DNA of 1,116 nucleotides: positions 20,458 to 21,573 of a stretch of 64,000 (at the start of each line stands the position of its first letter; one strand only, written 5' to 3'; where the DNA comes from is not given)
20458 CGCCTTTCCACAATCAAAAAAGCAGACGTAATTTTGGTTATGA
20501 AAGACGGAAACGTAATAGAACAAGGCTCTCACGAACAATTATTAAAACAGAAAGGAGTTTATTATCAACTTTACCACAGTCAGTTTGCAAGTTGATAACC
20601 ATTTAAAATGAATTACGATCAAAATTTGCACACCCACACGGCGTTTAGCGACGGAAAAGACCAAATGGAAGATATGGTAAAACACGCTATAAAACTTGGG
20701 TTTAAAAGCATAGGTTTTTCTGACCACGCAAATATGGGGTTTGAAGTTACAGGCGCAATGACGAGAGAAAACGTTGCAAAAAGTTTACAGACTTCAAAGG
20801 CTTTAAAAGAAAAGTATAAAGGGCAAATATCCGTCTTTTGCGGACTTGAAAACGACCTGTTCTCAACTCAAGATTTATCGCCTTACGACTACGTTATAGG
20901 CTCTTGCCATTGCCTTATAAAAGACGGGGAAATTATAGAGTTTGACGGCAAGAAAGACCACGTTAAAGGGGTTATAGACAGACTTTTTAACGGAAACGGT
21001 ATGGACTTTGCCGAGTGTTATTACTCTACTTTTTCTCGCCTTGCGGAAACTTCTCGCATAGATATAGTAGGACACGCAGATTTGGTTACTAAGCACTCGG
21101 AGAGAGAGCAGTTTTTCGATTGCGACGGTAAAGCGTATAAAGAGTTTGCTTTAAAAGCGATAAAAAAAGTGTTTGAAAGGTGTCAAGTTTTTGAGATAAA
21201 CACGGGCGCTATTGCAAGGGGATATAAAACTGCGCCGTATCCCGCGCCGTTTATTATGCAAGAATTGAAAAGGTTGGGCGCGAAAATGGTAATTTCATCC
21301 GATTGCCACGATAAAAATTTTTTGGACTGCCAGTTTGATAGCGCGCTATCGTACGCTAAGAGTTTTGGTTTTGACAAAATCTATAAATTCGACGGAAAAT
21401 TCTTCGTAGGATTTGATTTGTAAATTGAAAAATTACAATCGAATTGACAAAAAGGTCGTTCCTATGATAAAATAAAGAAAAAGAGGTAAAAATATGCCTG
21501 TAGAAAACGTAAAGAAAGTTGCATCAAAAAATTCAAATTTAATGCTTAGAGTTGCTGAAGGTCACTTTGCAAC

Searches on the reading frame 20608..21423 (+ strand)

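Call 11: search_protein_families(library=ncbifam, proteins=[window:20608-21423:+])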
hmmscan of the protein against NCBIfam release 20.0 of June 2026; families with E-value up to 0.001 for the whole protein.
window:20608-21423:+ (271 aa): 13 families
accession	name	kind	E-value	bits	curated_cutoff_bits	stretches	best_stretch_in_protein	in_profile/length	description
TIGR01856.1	hisJ_fam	subfamily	4.4e-31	108.5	90.2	1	7-246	3-250/252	histidinol-phosphatase HisJ family protein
NF005596.0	PRK07328.1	subfamily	2.1e-24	86.3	202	1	7-263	6-260/269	histidinol-phosphatase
NF005996.1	PRK08123.1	equivalog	4.3e-23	81.9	133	1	8-244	4-259/262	histidinol-phosphatase HisJ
NF006375.0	PRK08609.1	equivalog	1.8e-11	43.3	426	1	6-104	338-441/571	DNA polymerase/3'-5' exonuclease PolX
NF004086.0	PRK05588.1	equivalog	5.8e-11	42.9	321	1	7-259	4-245/255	histidinol phosphate phosphatase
NF005928.0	PRK07945.1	equivalog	2.1e-09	37.2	250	1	6-88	101-181/337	PHP domain-containing protein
NF006251.0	PRK08392.1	equivalog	3e-08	33.4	212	1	6-111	3-105/216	hypothetical protein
NF004981.0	PRK06361.1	equivalog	3.1e-07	30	117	1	6-81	3-70/217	histidinol phosphate phosphatase domain-containing protein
NF005235.0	PRK06740.1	equivalog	3.6e-07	29.9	442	1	75-262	149-322/335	histidinol phosphate phosphatase domain-containing protein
NF005597.0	PRK07329.1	equivalog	4.2e-06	26.5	303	1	3-260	4-247/257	hypothetical protein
NF006702.0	PRK09248.1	domain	1.6e-05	24.5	264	0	1-42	1-43/246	PHP domain-containing protein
TIGR00594.1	polc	superfamily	0.00049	18.2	434.35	1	6-43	3-42/1022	DNA polymerase III subunit alpha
NF038032.1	CehA_McbA_metalo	domain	0.00062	19.3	80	1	4-43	4-43/315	CehA/McbA family metallohydrolase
